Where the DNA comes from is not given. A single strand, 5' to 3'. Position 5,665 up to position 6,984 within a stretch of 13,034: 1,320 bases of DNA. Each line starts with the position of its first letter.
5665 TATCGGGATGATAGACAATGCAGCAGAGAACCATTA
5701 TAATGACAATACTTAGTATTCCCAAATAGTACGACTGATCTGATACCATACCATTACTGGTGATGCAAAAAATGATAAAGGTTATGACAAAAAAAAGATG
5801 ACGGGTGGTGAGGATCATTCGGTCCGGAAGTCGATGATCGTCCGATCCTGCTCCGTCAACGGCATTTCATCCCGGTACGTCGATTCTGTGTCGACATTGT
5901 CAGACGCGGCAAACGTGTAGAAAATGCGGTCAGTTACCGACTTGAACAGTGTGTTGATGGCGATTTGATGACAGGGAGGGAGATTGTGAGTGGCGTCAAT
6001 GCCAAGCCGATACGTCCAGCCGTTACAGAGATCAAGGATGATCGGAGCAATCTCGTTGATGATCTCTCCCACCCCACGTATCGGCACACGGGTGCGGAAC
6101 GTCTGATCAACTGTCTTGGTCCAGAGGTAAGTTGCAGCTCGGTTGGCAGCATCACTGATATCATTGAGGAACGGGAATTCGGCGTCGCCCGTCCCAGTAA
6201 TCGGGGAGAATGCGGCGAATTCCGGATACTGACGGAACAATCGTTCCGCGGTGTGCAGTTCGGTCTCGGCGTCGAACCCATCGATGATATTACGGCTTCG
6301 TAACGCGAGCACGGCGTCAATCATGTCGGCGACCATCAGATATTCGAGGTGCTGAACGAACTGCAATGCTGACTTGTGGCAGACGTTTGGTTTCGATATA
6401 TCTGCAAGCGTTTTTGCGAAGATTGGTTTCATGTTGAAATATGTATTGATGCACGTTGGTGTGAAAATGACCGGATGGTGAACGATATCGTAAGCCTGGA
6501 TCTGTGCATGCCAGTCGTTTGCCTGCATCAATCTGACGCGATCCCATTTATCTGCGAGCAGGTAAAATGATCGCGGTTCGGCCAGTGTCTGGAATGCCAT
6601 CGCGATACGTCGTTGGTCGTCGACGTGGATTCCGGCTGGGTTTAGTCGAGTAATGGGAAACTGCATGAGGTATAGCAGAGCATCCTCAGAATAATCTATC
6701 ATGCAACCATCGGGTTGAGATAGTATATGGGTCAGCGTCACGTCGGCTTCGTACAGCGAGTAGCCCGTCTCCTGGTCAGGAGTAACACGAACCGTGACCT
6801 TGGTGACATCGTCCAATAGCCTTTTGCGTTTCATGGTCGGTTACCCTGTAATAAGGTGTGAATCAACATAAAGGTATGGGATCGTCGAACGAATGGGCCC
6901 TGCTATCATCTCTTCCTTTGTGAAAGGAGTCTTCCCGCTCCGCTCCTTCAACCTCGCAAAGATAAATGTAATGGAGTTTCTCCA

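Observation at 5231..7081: Low-GC two-gene cassette (339-aa unknown plus 159-aa two-TM protein) bracketed by ~125-bp direct repeats, sandwiched between RtcB and a flotillin operon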

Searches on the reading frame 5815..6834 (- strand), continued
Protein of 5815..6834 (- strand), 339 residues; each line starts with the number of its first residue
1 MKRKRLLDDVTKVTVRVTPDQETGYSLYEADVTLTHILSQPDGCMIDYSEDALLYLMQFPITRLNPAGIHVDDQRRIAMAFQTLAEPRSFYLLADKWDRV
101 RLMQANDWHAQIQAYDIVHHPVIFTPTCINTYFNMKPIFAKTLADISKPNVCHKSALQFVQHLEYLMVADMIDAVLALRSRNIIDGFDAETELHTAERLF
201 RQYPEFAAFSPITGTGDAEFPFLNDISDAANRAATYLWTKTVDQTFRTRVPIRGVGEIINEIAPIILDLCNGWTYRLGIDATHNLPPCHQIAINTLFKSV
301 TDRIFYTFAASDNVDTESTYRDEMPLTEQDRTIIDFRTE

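Call 65: search_protein_families(library=padloc, proteins=[P0009, P0012, P0013, P0014, P0015, P0017, L008:1836-3131:+], max_evalue=0.01)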
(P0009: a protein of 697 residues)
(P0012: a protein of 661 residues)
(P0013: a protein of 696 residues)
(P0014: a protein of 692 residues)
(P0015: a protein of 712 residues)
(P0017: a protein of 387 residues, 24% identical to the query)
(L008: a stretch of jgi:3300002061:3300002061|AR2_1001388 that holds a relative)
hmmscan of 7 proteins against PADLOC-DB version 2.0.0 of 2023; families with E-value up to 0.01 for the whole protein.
P0009 (697 aa): 4 families
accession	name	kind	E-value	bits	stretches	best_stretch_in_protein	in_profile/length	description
PDLC01925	CARF6--CARF_STK_AAA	-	3.6e-05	19.7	1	39-89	339-387/1187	-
PDLC04541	PDC-M25A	-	0.00015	19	1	35-78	22-67/380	-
PDLC04140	mad8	-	0.003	15.1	0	29-61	22-54/314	mads_8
PDLC00304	PtuA1|PtuA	-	0.0083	13.3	0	34-70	39-72/444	AAA ATPase domain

P0012 (661 aa): 2 families
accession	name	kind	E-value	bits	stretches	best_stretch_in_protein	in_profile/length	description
PDLC04140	mad8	-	2.6e-05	21.9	1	24-69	17-58/314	mads_8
PDLC04541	PDC-M25A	-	0.0008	16.6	1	38-76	25-63/380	-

P0013 (696 aa): 3 families
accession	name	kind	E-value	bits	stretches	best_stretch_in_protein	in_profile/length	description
PDLC01925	CARF6--CARF_STK_AAA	-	3.5e-06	23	1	40-99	338-395/1187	-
PDLC04140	mad8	-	0.00016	19.3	1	32-64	23-55/314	mads_8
PDLC04790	PDC-S01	-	0.0099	12.6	0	28-60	19-51/422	-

P0014 (692 aa): 2 families
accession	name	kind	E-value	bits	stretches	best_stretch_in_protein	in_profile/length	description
PDLC01925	CARF6--CARF_STK_AAA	-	4.7e-07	25.9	1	36-188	338-481/1187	-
PDLC04140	mad8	-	0.00039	18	1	28-186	23-149/314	mads_8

P0015 (712 aa): 3 families
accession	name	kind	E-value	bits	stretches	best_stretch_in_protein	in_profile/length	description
PDLC04140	mad8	-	0.0051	14.4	0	31-62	26-57/314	mads_8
PDLC00268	PtuA1|PtuA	-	0.0072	13.8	0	25-53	18-46/411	AAA ATPase domain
PDLC00287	PtuA1|PtuA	-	0.0097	12.6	0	27-53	216-242/584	AAA ATPase domain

P0017 (387 aa): 1 family
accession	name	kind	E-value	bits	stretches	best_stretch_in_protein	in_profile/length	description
PDLC02729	PbeC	-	0.0065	13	0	31-54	29-52/668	PbeC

L008:1836-3131:+ (431 aa): 3 families
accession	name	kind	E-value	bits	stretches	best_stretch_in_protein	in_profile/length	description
PDLC05051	PDC-S60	-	6.8e-07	25.8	1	52-140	25-114/1027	-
PDLC00736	Effector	-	1.2e-06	25.7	1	53-124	29-95/561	Endonuclease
PDLC04908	PDC-S10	-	0.00012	19.4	1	60-122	26-79/223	-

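Call 66: search_protein_families(library=ncbifam, proteins=[P0009, P0014, P0015, P0017, L008:1836-3131:+], max_evalue=0.01)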
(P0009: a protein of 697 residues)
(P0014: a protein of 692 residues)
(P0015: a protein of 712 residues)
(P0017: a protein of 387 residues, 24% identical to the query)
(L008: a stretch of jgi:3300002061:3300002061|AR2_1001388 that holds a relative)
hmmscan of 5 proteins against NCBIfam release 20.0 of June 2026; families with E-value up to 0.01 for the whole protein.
P0009 (697 aa): 2 families
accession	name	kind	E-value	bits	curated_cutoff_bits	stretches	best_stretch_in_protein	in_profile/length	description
TIGR03410.1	urea_trans_UrtE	equivalog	0.0039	16.7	285.8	1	31-86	23-79/230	urea ABC transporter ATP-binding subunit UrtE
TIGR02673.1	FtsE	equivalog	0.0043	16.7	264.85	0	31-74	25-68/214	cell division ATP-binding protein FtsE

P0014 (692 aa): 1 family
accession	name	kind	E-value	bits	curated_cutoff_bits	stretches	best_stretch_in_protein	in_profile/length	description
NF047389.1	ATPase_Sll1717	subfamily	2e-05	23.9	75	1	23-156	20-123/454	P-loop ATPase, Sll1717 family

P0015 (712 aa): 1 family
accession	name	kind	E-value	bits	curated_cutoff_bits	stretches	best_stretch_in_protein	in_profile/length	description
TIGR03420.1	DnaA_homol_Hda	equivalog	0.0021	17.6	194.8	0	27-53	33-59/226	DnaA regulatory inactivator Hda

P0017 (387 aa): 1 family
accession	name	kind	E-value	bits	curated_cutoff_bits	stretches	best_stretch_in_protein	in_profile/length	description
NF053860.1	DS41_1_antiphage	equivalog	9.2e-05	21.6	370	1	28-64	35-70/448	anti-phage protein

L008:1836-3131:+ (431 aa): 4 families
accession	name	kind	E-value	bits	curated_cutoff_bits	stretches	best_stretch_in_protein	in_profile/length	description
NF053862.1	DS9_1_antiphage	equivalog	2.5e-13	49.7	420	1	6-126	192-300/486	anti-phage phosphoesterase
NF008359.0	PRK11148.1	equivalog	1.1e-06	28.4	225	1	226-304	147-224/275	3',5'-cyclic-AMP phosphodiesterase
TIGR03729.1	acc_ester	subfamily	0.00088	18.7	148.25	0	51-128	20-86/239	putative phosphoesterase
NF053861.1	DS8_antiphage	equivalog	0.0016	16.3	790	1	65-118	35-88/994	anti-phage protein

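Call 79: find_encoding_contigs(protein=P0014, flank=6000, max_places=3)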
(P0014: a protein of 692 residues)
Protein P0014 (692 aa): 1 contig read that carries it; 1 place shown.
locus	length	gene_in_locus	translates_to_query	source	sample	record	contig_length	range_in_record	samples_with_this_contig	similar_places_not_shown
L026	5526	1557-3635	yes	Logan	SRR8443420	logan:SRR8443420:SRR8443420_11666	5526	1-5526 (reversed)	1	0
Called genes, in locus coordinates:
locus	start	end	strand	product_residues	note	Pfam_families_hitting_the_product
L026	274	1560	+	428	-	PF00149:Metallophos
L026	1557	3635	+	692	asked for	PF24389:ORC-CDC6-like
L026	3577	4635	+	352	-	-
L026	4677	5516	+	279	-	PF02086:MethyltransfD12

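Call 80: find_encoding_contigs(protein=P0015, flank=6000, max_places=3)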
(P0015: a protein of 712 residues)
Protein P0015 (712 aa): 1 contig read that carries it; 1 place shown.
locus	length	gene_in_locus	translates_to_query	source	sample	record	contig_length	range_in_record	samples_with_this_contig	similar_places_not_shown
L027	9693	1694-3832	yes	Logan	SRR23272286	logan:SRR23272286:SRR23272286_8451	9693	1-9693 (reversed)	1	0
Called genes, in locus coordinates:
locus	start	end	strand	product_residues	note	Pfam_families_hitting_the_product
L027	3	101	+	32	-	?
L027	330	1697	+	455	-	PF00149:Metallophos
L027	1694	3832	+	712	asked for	PF24389:ORC-CDC6-like, PF13191:AAA_16 (faint)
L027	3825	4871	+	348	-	-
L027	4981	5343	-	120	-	-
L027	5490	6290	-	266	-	PF13717:Zn_ribbon_4, PF13719:Zn_ribbon_5 (weak), PF11906:DUF3426 (weak)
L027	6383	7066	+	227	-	PF13191:AAA_16 (faint), PF00005:ABC_tran, PF13304:AAA_21 (weak)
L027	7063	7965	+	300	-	PF02687:FtsX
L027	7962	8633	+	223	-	PF02698:DUF218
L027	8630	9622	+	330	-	PF09898:DUF2125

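Call 83: find_encoding_contigs(protein=P0006, flank=10000, max_places=6)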
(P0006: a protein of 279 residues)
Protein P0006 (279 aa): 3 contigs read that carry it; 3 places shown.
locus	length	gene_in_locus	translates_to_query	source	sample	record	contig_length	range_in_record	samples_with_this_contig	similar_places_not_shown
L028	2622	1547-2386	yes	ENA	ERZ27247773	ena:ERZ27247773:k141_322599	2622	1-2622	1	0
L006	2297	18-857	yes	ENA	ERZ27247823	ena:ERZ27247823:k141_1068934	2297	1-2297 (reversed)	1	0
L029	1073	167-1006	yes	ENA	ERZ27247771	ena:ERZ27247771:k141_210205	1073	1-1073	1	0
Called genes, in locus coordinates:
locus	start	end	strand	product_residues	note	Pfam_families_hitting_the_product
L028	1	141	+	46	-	?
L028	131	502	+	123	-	-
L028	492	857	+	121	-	-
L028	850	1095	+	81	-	-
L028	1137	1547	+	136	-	-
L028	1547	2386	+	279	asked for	PF24389:ORC-CDC6-like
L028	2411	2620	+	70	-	?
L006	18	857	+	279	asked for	PF24389:ORC-CDC6-like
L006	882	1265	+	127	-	-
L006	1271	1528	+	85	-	-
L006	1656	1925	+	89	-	-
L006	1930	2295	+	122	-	?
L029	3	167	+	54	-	?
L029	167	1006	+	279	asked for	PF24389:ORC-CDC6-like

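Call 84: find_encoding_contigs(protein=P0007, flank=10000, max_places=6)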
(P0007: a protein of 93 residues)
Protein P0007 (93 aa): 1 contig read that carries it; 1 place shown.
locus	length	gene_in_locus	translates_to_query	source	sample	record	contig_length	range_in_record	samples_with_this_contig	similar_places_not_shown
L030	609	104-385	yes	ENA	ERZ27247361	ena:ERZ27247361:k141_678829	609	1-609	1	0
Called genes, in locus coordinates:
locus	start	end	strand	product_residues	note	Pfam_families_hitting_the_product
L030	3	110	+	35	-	?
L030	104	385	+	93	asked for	-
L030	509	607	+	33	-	?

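Call 86: search_protein_families(library=pfam, proteins=[L028:1137-1547:+, L028:110-502:+, L028:453-857:+, L028:811-1095:+], max_evalue=0.1)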
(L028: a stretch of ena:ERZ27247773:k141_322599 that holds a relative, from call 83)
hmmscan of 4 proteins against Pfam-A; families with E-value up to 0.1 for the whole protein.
L028:1137-1547:+ (136 aa): 0 families

L028:110-502:+ (130 aa): 0 families

L028:453-857:+ (134 aa): 2 families
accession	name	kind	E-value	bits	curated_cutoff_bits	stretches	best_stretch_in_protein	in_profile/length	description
PF14559.12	TPR_19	-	0.0024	18.6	25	1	55-81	8-34/68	Tetratricopeptide repeat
PF13428.12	TPR_14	-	0.086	14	23.5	0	49-79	12-42/44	Tetratricopeptide repeat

L028:811-1095:+ (94 aa): 0 families

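Call 94: fold_search(model_id=the predicted structure, library=viral)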
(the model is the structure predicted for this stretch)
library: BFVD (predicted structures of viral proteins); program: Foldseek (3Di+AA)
matches with E <= 10: 285; with E <= 0.001: 0
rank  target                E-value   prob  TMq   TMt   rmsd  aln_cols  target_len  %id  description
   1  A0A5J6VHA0            1.9e-03  0.99  0.32  0.26  13.4       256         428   12  KAP family P-loop domain protein [Megaviridae environmental sample]
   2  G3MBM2                8.4e-03  0.38  0.18  0.09  16.9       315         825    9  Gp156 [Bacillus phage G]
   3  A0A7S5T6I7            3.2e-02  0.35  0.22  0.16  19.0       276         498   12  (no name in the UniProt tables at hand)
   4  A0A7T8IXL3            4.4e-02  0.44  0.25  0.18  20.6       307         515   10  (no name in the UniProt tables at hand)
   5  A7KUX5                9.4e-02  0.09  0.15  0.09  22.4       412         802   10  (no name in the UniProt tables at hand)
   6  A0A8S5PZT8            1.3e-01  0.12  0.18  0.11  20.2       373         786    8  DNA 3'-5' helicase [Myoviridae sp. ctXwe21]
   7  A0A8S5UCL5            1.4e-01  0.16  0.20  0.14  17.8       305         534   11  REP HELICASE [Siphoviridae sp. ctgN495]
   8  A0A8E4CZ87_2          1.4e-01  0.09  0.10  0.04  18.4       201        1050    8  (no name in the UniProt tables at hand)
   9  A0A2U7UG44            1.8e-01  0.38  0.25  0.22  16.8       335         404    9  Replication factor C subunit [Pandoravirus macleodensis]
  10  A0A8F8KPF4            1.8e-01  0.35  0.24  0.23  13.3       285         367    8  Replication factor C clamp loader [Clandestinovirus]
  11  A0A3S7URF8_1          2.2e-01  0.16  0.22  0.11  18.9       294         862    8  (no name in the UniProt tables at hand)
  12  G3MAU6                2.3e-01  0.47  0.12  0.12   6.6        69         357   22  Gp566 [Bacillus phage G]
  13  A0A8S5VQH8            2.8e-01  0.08  0.15  0.09  16.1       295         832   10  (no name in the UniProt tables at hand)
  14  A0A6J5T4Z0            3.1e-01  0.66  0.14  0.15   5.3        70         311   18  Sliding-clamp-loader large subunit [uncultured Caudovirales phage]
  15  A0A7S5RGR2            3.2e-01  0.16  0.21  0.08  15.1       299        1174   10  (no name in the UniProt tables at hand)
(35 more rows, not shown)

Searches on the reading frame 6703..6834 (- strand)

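Call 69: search_protein_families(library=pfam, proteins=[window:6703-6834:-], max_evalue=10)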
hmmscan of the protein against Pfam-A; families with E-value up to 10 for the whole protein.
window:6703-6834:- (44 aa): 1 family
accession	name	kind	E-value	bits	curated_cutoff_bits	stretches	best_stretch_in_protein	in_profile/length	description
PF12366.13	Casc1_C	-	0.2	11.3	26.2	1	1-27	178-204/222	Cancer susceptibility candidate 1 C-terminal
